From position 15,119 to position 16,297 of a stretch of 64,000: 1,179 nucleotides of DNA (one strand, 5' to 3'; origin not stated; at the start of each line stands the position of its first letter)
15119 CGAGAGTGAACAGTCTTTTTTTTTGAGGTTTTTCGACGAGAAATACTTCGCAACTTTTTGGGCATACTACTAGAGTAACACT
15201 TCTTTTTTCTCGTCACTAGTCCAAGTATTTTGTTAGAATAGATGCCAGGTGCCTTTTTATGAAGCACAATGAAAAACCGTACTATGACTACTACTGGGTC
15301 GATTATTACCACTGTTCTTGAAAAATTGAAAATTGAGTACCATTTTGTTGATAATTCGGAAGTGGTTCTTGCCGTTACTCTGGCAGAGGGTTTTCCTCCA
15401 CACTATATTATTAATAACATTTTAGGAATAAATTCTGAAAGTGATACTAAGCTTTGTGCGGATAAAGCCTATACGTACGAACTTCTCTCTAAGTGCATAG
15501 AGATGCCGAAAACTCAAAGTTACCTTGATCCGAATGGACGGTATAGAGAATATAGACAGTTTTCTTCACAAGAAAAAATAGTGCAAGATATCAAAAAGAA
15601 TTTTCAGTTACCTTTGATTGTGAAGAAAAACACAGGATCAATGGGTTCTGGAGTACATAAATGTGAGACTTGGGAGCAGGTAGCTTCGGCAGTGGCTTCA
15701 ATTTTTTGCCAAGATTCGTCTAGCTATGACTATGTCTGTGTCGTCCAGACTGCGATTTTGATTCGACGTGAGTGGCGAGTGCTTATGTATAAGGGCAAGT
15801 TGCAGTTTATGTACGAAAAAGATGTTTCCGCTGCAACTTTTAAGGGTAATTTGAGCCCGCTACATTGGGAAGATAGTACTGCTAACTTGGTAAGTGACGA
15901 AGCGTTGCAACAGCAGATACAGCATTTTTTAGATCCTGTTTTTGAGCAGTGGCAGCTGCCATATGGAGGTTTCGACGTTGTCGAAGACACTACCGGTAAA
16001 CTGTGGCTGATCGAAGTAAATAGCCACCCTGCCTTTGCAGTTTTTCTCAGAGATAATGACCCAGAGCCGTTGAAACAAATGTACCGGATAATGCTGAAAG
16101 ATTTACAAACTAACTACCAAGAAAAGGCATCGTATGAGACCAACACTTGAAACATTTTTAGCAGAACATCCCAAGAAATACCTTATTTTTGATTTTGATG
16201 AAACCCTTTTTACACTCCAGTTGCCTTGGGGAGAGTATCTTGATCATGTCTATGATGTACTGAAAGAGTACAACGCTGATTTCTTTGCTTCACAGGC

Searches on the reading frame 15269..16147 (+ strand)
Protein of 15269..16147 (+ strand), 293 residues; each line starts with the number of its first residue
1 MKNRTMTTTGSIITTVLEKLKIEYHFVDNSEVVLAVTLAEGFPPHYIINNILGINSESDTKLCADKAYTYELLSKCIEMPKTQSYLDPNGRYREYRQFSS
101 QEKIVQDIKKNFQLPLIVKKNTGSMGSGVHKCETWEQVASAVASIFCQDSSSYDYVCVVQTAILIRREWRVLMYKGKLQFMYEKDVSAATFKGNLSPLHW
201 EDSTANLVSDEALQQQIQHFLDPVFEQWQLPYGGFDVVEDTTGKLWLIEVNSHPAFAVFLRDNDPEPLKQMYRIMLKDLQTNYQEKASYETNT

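Call 32: search_protein_families(library=pfam, proteins=[window:15269-16147:+], max_evalue=0.001)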
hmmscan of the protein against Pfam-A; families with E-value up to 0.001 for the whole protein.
window:15269-16147:+ (293 aa): 5 families
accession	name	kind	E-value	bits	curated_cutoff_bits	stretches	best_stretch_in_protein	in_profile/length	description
PF14398.11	ATPgrasp_YheCD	-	1e-08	35.2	26.8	1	214-276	182-249/255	YheC/D like ATP-grasp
PF14397.11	ATPgrasp_ST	-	9.7e-08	32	31.4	1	53-134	9-81/278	Sugar-transfer associated ATP-grasp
PF07478.18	Dala_Dala_lig_C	-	4.5e-07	30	24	1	97-257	20-179/204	D-ala D-ala ligase C-terminus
PF08443.16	RimK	-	1.1e-05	25.6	21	1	100-261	26-174/188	RimK-like ATP-grasp domain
PF03133.20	TTL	-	0.0005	19.8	20.1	0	234-258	239-263/292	Tubulin-tyrosine ligase family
